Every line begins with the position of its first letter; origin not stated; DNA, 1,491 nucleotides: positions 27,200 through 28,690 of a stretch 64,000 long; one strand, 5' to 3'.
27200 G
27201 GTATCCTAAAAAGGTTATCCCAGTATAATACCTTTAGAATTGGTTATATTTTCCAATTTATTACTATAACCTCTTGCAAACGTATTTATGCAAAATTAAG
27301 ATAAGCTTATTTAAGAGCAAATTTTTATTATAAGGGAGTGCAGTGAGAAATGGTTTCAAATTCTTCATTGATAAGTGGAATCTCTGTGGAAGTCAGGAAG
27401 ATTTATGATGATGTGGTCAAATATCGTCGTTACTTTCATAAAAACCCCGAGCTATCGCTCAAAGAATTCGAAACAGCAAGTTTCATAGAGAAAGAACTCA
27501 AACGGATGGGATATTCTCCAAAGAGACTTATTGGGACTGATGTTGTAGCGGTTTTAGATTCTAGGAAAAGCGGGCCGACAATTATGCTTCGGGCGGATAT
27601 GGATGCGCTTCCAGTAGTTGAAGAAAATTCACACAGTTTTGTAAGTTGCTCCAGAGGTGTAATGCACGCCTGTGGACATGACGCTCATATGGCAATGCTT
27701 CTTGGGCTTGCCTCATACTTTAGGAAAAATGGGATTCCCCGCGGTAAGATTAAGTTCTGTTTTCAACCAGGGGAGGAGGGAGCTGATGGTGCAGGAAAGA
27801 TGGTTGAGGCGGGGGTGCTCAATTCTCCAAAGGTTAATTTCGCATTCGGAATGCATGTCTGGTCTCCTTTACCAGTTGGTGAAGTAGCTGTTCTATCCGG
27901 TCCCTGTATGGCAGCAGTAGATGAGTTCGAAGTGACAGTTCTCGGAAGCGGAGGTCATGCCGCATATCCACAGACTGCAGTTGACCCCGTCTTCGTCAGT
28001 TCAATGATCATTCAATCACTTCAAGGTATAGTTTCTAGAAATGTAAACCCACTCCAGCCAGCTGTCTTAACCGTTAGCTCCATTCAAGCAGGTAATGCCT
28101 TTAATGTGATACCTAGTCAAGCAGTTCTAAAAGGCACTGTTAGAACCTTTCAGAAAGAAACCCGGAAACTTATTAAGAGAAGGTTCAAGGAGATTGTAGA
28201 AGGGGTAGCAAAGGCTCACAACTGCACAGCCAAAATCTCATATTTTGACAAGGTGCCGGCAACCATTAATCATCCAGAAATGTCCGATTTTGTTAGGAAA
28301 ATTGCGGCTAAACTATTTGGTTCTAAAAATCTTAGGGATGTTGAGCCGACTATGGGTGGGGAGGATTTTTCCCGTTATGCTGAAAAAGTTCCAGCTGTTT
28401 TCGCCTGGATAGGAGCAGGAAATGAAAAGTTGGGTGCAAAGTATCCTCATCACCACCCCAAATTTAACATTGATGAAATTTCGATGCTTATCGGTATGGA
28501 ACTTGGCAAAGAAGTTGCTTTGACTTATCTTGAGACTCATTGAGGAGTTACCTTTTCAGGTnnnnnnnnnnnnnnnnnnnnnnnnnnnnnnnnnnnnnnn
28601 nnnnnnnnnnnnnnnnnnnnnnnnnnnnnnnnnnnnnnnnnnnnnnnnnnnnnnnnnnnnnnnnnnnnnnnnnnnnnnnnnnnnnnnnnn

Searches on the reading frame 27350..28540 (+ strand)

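Call 28: search_protein_families(library=pfam, proteins=[window:27350-28540:+])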
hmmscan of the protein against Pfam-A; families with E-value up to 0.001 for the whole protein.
window:27350-28540:+ (397 aa): 2 families
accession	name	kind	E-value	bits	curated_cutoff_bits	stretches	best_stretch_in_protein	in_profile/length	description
PF01546.33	Peptidase_M20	-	7e-42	144.1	24.6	1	79-379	1-195/206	Peptidase family M20/M25/M40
PF07687.19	M20_dimer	-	5.8e-14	52.4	21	1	192-289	8-105/107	Peptidase dimerisation domain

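Call 53: search_protein_families(library=ncbifam, proteins=[window:27350-28540:+], max_evalue=0.001)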
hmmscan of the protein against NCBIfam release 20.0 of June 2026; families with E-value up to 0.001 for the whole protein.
window:27350-28540:+ (397 aa): 22 families
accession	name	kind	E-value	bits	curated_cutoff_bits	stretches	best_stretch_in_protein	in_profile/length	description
NF040868.1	carboxypep_CpsA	equivalog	3.8e-124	414.4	500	1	11-393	4-389/391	carboxypeptidase CpsA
TIGR01891.1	amidohydrolases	subfamily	1.2e-112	376.7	153.75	1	23-382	2-366/366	amidohydrolase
NF038260.1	ectoine_DoeB_2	equivalog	1e-93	314.3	550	1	20-376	6-362/378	N(2)-acetyl-L-2,4-diaminobutanoate deacetylase DoeB2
TIGR01246.1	dapE_proteo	equivalog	4.3e-15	55.6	361.8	1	35-358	14-341/370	succinyl-diaminopimelate desuccinylase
NF009557.0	PRK13009.1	equivalog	2.9e-14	53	284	1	34-349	17-336/377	succinyl-diaminopimelate desuccinylase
NF006365.0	PRK08588.1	subfamily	1.4e-12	47.6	289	1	114-359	111-352/383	succinyl-diaminopimelate desuccinylase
TIGR01900.1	dapE-gram_pos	equivalog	2.3e-09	36.6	304.2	1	22-374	5-339/351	succinyl-diaminopimelate desuccinylase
TIGR01910.1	DapE-ArgE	subfamily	1e-08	34.8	217.6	1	124-322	120-315/373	ArgE/DapE family deacylase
NF009555.0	PRK13004.1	equivalog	6.1e-08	32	321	1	192-300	185-292/399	YgeY family selenium metabolism-linked hydrolase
NF005602.0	PRK07338.1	equivalog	1.3e-07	30.6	357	1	193-318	208-333/409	hydrolase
TIGR01879.1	hydantase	subfamily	1.9e-07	30.4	204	1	188-307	205-325/401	hydantoinase/carbamoylase family amidase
NF006769.0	PRK09290.1-3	subfamily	7.7e-07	28.1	452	1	192-327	219-353/417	allantoate amidohydrolase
NF006771.0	PRK09290.1-5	subfamily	8.6e-07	27.8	399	1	187-322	212-347/413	allantoate amidohydrolase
TIGR01892.1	AcOrn-deacetyl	equivalog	1.5e-06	27.5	297.7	1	193-326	172-311/365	acetylornithine deacetylase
NF005710.0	PRK07522.1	subfamily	4.2e-06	26.2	412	1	192-335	184-339/391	acetylornithine deacetylase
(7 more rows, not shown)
